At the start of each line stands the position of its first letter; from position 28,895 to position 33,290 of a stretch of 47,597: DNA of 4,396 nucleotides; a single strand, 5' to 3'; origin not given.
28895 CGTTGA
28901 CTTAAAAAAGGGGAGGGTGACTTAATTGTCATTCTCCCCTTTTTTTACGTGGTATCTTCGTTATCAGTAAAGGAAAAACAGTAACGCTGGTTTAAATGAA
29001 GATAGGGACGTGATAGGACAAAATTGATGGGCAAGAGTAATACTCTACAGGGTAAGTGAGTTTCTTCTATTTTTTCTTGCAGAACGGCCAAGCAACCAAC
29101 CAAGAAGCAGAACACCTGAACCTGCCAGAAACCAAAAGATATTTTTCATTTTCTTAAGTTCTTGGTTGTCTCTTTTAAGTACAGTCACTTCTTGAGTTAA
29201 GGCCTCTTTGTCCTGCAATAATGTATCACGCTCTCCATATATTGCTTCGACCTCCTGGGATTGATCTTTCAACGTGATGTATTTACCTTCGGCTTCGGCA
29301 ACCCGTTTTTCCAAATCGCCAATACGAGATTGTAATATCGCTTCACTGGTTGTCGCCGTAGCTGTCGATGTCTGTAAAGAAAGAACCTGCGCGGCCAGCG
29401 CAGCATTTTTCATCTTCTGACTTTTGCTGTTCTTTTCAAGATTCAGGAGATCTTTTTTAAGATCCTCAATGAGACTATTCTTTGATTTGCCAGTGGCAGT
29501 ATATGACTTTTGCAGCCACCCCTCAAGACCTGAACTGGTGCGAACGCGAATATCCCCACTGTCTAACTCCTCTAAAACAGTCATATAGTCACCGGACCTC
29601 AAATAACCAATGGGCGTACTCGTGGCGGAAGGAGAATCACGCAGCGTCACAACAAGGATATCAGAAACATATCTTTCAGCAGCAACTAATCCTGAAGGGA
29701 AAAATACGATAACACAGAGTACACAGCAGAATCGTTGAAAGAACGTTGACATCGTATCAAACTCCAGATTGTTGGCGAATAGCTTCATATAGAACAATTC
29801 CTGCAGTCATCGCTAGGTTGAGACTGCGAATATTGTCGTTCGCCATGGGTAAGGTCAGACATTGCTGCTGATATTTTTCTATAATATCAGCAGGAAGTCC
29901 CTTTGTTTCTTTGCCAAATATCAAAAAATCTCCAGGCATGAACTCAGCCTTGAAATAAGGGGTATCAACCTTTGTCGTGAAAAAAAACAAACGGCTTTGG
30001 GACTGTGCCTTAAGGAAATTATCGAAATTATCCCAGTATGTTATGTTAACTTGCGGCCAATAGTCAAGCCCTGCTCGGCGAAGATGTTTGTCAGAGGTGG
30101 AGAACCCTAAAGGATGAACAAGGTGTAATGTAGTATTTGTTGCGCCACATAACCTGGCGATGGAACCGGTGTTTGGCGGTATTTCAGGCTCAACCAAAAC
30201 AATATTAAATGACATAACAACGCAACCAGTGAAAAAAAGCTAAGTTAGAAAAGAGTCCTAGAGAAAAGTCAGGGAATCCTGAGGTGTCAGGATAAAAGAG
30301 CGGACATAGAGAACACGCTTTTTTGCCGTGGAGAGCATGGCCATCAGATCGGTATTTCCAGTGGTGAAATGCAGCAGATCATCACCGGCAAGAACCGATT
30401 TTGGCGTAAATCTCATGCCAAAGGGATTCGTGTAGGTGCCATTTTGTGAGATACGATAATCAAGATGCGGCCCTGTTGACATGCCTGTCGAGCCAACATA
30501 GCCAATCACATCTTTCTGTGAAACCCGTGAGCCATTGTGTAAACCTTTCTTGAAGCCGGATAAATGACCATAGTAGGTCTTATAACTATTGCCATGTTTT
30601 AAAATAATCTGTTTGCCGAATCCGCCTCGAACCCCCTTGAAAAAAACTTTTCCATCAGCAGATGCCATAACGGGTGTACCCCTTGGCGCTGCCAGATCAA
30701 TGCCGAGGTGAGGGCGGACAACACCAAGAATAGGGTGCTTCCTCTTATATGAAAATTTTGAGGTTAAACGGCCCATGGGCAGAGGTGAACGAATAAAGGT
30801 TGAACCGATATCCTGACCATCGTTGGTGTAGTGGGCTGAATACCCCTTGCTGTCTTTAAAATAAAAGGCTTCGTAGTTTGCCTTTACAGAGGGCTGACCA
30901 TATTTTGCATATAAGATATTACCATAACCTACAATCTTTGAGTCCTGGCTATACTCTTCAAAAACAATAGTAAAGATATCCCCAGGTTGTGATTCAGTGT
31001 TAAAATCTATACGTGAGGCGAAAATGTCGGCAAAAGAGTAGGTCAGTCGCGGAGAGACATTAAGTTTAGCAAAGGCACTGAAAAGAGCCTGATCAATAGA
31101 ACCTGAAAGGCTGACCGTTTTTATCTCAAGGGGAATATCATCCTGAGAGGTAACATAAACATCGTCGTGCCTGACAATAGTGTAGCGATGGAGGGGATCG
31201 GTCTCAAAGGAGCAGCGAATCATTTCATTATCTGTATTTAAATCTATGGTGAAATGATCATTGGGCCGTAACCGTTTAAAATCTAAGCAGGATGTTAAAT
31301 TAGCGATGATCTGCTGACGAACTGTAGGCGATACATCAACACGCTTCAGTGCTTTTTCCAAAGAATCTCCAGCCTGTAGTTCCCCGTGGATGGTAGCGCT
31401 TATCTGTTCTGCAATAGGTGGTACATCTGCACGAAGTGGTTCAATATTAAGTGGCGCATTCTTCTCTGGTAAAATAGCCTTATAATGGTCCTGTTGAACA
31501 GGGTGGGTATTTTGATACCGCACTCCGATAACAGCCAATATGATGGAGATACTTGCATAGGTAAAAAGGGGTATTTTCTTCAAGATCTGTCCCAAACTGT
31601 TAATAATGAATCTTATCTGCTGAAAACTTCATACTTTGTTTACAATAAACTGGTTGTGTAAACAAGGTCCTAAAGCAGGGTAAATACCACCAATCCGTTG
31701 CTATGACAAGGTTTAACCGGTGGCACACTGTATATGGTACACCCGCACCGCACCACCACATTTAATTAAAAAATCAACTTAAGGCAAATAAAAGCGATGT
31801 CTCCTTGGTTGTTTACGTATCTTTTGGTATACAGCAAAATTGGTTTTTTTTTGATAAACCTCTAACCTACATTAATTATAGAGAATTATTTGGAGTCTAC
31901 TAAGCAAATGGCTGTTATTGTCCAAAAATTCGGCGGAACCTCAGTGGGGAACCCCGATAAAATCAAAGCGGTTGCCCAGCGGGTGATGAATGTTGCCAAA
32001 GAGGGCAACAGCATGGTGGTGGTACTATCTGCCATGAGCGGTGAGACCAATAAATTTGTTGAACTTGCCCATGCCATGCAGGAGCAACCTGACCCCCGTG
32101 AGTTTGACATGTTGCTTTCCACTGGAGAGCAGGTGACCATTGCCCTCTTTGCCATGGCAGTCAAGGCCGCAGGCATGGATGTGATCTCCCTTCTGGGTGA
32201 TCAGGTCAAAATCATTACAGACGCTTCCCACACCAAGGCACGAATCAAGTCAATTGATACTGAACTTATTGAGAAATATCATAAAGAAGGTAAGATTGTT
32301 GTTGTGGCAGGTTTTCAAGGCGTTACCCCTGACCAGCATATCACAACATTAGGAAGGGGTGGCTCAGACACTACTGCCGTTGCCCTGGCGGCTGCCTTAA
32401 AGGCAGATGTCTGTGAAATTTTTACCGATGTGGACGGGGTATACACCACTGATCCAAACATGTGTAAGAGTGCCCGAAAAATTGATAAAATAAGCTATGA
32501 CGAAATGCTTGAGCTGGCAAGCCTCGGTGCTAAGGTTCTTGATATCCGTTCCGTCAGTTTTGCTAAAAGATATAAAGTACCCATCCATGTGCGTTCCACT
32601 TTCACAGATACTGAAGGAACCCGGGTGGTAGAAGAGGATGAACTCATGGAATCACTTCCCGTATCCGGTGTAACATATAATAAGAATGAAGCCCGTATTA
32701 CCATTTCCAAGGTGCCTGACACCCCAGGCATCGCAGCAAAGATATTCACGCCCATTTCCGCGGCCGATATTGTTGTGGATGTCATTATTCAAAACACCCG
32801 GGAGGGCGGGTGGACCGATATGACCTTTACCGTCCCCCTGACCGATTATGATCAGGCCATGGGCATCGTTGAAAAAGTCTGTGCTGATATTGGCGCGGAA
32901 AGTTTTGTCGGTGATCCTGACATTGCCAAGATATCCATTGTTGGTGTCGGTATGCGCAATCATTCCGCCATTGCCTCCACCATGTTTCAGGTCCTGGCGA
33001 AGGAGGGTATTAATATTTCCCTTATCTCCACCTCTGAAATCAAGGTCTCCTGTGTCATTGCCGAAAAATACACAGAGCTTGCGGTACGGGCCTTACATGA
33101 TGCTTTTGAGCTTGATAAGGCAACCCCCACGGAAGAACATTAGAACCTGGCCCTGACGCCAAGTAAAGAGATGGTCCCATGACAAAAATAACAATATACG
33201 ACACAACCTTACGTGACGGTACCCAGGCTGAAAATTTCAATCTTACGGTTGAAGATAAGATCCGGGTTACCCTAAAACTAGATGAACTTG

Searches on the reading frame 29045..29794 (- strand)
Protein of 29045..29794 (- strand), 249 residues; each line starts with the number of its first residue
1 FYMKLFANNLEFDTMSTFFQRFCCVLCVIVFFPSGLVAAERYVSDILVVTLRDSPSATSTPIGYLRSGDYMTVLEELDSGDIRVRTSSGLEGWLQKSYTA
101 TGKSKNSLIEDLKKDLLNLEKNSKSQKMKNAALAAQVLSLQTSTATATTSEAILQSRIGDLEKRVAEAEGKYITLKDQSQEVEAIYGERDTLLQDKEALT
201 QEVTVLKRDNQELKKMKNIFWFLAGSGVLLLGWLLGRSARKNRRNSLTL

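Call 7: search_protein_families(library=pfam, proteins=[window:29045-29794:-], max_evalue=0.00001)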
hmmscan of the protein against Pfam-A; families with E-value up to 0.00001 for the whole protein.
window:29045-29794:- (249 aa): 1 family
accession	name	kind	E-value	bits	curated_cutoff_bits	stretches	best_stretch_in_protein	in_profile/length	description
PF08239.17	SH3_3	-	7.3e-08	32.9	27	1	49-98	3-52/54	Bacterial SH3 domain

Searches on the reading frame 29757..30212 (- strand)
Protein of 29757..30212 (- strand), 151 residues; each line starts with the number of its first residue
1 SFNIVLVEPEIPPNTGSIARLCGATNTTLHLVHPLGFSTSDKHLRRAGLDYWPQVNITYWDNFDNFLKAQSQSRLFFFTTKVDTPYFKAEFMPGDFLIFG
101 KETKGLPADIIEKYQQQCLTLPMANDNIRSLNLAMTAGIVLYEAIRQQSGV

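Call 7: search_protein_families(library=pfam, proteins=[window:29757-30212:-], max_evalue=0.00001)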
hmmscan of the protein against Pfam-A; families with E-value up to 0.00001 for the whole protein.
window:29757-30212:- (151 aa): 1 family
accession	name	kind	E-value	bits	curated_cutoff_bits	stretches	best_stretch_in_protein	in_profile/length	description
PF00588.24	SpoU_methylase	-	3.8e-32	111.8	29.7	1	2-142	2-142/142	SpoU rRNA Methylase family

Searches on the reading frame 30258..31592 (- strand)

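Call 7: search_protein_families(library=pfam, proteins=[window:30258-31592:-], max_evalue=0.00001)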
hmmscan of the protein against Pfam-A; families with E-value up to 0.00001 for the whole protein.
window:30258-31592:- (444 aa): 1 family
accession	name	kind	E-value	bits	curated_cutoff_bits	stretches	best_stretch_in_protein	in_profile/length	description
PF01551.29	Peptidase_M23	-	2.2e-30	105.1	28.7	1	294-390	2-96/96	Peptidase family M23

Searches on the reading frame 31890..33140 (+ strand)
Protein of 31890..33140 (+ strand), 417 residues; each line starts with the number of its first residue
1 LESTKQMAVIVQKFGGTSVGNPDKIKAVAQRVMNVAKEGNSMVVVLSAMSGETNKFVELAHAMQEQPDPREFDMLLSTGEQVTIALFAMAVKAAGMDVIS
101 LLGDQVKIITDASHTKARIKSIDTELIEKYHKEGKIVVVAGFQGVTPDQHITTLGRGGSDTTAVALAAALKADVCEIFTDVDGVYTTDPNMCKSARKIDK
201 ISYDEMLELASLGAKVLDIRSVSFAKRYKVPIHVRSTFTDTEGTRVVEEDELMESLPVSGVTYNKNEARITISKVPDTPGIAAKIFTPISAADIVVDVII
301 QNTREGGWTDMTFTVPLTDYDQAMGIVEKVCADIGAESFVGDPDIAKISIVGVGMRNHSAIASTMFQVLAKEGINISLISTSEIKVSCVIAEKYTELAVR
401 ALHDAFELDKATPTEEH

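Call 7: search_protein_families(library=pfam, proteins=[window:31890-33140:+], max_evalue=0.00001)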
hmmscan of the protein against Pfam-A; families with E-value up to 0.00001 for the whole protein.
window:31890-33140:+ (417 aa): 4 families
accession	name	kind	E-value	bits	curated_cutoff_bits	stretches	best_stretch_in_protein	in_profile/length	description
PF00696.33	AA_kinase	-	3.5e-53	181.2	24.9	1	9-236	2-234/234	Amino acid kinase family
PF22468.2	ACT_9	-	1.5e-31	108.4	27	1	348-406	1-61/61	ACT domain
PF13840.12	ACT_7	-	2.1e-18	66.3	27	1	342-404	3-65/65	ACT domain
PF01842.31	ACT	-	8.5e-13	48.3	27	1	273-326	4-57/66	ACT domain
